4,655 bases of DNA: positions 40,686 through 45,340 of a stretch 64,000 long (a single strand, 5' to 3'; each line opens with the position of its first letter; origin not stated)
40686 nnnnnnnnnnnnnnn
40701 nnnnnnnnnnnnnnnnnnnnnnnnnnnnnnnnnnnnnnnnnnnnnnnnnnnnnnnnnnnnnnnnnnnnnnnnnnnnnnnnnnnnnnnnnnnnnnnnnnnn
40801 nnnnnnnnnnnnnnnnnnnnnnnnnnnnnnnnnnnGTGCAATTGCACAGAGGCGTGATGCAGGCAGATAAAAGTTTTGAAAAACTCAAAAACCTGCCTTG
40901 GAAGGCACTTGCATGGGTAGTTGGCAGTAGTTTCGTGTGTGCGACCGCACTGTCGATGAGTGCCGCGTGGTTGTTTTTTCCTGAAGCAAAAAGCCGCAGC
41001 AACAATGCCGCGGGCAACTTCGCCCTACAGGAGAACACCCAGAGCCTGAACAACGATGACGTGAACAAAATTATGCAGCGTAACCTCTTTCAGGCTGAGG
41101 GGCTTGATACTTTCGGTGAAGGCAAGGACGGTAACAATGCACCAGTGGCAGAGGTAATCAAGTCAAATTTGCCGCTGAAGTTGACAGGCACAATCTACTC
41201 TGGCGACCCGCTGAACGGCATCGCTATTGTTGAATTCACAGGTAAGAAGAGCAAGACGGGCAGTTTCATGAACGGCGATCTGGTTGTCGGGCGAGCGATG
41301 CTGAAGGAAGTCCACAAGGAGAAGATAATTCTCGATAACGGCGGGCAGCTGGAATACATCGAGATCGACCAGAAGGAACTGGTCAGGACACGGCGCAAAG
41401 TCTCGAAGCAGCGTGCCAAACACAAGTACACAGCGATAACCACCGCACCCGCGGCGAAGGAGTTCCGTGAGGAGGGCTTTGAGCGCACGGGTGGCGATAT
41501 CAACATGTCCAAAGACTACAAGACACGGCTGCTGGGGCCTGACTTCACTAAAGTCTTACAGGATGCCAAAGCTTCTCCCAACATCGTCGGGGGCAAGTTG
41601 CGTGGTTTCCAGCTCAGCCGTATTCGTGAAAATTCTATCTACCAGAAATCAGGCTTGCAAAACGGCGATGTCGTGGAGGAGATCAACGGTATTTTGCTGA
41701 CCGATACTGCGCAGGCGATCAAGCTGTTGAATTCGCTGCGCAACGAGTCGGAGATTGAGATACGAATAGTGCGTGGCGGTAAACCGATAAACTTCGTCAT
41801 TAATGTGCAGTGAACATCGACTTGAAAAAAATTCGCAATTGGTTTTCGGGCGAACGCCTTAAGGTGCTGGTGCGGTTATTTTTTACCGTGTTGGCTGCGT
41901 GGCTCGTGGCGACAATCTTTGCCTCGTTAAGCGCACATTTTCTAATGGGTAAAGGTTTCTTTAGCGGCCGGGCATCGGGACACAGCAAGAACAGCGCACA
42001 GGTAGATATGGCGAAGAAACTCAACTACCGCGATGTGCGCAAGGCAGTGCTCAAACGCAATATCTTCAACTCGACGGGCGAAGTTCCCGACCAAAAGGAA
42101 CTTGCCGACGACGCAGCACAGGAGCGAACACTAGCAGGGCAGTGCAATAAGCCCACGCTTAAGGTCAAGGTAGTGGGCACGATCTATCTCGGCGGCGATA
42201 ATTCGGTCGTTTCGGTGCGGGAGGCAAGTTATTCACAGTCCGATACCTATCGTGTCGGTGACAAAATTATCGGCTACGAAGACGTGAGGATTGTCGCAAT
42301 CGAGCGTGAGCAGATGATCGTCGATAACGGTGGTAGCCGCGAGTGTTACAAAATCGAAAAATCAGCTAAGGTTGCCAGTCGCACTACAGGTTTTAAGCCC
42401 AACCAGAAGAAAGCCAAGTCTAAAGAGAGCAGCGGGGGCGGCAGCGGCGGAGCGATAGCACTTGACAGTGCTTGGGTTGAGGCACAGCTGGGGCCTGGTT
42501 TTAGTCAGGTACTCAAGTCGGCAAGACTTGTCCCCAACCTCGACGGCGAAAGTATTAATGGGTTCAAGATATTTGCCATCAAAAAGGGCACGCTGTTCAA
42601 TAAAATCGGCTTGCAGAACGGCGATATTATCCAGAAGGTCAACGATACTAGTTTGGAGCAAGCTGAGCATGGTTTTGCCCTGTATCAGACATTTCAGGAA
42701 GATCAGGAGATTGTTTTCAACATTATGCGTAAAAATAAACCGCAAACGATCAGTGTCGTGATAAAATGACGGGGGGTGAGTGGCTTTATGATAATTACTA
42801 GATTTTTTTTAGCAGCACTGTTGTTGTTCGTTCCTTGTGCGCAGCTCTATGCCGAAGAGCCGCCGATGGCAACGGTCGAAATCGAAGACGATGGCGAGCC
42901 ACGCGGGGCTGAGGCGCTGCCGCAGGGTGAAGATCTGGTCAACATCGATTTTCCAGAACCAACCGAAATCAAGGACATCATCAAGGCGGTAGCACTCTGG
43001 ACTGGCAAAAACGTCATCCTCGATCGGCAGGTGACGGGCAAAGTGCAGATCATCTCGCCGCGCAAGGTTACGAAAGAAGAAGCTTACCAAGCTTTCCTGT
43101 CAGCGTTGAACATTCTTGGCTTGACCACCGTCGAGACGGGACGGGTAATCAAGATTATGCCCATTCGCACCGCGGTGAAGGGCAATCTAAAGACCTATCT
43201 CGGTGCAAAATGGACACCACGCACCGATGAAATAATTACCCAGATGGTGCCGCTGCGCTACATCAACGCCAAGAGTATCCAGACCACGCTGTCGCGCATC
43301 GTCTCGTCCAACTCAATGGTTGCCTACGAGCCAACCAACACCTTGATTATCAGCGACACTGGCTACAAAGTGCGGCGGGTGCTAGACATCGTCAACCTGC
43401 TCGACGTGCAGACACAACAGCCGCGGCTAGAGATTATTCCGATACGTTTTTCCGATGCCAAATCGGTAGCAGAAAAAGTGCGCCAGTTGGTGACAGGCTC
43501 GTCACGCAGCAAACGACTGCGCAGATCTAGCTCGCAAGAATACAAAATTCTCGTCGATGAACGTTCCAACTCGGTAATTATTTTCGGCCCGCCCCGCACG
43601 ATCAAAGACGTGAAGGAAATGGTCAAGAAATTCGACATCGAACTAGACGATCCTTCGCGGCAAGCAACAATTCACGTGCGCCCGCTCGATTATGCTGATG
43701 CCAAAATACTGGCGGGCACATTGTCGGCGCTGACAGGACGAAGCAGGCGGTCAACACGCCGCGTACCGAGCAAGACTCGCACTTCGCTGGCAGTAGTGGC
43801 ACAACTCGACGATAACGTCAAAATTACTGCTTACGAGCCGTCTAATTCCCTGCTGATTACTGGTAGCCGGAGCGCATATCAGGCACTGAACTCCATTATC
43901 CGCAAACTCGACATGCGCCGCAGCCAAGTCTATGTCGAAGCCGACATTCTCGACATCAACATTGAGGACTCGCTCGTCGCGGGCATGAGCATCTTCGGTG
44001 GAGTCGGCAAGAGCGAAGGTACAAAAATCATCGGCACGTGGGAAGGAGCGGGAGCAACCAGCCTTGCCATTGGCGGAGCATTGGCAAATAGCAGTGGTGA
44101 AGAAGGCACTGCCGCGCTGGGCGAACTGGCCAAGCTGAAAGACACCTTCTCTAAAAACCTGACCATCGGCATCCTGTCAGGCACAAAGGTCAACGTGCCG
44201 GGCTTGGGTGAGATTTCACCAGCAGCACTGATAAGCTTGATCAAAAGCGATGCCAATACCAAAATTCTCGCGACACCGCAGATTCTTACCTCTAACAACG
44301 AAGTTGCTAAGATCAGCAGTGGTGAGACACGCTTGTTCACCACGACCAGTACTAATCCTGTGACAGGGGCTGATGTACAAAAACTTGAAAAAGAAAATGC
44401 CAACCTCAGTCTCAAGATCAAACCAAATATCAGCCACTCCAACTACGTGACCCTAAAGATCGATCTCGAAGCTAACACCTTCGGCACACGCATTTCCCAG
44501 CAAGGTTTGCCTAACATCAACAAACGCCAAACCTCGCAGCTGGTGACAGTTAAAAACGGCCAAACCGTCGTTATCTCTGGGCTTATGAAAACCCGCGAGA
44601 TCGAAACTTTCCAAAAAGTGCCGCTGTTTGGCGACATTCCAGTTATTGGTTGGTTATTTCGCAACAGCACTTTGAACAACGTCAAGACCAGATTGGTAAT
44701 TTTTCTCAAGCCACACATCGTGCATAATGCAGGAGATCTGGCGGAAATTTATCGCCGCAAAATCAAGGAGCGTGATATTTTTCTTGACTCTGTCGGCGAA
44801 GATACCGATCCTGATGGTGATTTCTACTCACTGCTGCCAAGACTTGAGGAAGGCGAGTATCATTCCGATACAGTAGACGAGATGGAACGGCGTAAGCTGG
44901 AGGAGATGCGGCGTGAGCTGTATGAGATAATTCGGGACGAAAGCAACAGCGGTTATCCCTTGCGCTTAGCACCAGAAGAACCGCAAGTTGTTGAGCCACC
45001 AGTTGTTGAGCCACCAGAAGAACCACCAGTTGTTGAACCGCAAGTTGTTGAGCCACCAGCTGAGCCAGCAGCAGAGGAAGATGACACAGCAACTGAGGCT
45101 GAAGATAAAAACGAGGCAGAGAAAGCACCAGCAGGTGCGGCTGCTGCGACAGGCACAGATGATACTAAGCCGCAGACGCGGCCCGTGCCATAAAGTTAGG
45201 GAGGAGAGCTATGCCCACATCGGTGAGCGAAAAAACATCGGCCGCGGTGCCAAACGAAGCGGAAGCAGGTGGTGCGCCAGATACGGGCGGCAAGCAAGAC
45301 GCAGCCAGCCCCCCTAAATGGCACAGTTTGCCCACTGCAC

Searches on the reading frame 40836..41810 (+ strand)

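Call 18: search_protein_families(library=ncbifam, proteins=[window:40836-41810:+], max_evalue=0.00001)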
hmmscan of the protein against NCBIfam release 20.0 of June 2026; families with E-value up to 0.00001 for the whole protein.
window:40836-41810:+ (325 aa): 6 families
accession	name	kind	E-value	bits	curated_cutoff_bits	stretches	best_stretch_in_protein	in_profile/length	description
NF041515.1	GspC_delta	equivalog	1.9e-41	142.8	150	1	24-325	8-311/311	type II secretion system protein GspC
TIGR01713.1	typeII_sec_gspC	equivalog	3.1e-23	82.7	101.6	1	98-319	67-254/259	type II secretion system protein GspC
NF041616.1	T2SS_C_SYNERG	exception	8.9e-16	58.1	200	1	138-320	113-291/296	type II secretion system protein GspC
TIGR02037.1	degP_htrA_DO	subfamily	1e-06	28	416.2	1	231-324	236-327/434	Do family serine endopeptidase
NF007242.0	PRK09681.1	equivalog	2e-06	27.1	561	0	37-319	56-313/319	type II secretion system protein GspC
NF041521.1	HhoA_HhoB_HtrA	equivalog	6.6e-06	25.6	450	0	234-323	242-330/335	HhoA/HhoB/HtrA family serine endopeptidase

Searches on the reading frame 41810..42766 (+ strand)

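Call 18: search_protein_families(library=ncbifam, proteins=[window:41810-42766:+], max_evalue=0.00001)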
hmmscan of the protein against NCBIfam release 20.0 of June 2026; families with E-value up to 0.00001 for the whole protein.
window:41810-42766:+ (319 aa): 4 families
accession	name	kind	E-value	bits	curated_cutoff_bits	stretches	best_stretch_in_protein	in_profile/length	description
NF041515.1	GspC_delta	equivalog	3.4e-43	148.6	150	1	17-319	3-311/311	type II secretion system protein GspC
TIGR01713.1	typeII_sec_gspC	equivalog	5.4e-19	68.8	101.6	1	100-316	64-257/259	type II secretion system protein GspC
NF041616.1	T2SS_C_SYNERG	exception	1.2e-09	38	200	1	185-279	165-256/296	type II secretion system protein GspC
TIGR02037.1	degP_htrA_DO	subfamily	2.4e-07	30.1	416.2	1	243-319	252-328/434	Do family serine endopeptidase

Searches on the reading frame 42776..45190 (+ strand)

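Call 18: search_protein_families(library=ncbifam, proteins=[window:42776-45190:+], max_evalue=0.00001)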
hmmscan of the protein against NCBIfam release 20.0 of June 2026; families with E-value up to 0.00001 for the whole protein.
window:42776-45190:+ (805 aa): 8 families
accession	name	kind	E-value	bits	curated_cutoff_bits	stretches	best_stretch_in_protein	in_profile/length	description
TIGR02517.1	type_II_gspD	equivalog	6.2e-124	414.7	351.35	1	63-658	6-599/600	type II secretion system secretin GspD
TIGR02515.1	IV_pilus_PilQ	subfamily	1.7e-62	211.8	284.35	2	303-649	103-427/428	type IV pilus secretin PilQ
TIGR02516.1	type_III_yscC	equivalog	5.8e-34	117.4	238.45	1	253-650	101-462/463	type III secretion system outer membrane ring subunit SctC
NF010083.0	PRK13568.1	equivalog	6.8e-34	117.3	554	1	489-650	259-418/419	DNA uptake porin HofQ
TIGR02519.1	pilus_MshL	equivalog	2.1e-28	99.1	250.2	1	358-649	9-290/290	pilus (MSHA type) biogenesis protein MshL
NF007851.2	PRK10560.1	exception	5.8e-21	74.8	598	1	489-650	251-410/412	DNA uptake porin HofQ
NF011873.0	PRK15346.1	equivalog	3e-18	65.8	524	1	489-644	336-488/499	EscC/YscC/HrcC family type III secretion system outer membrane ring protein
NF042912.1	Amuc_1098_fam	equivalog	6.4e-16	57.6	750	1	579-654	726-801/805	Amuc_1098 family type IV pilus outer membrane protein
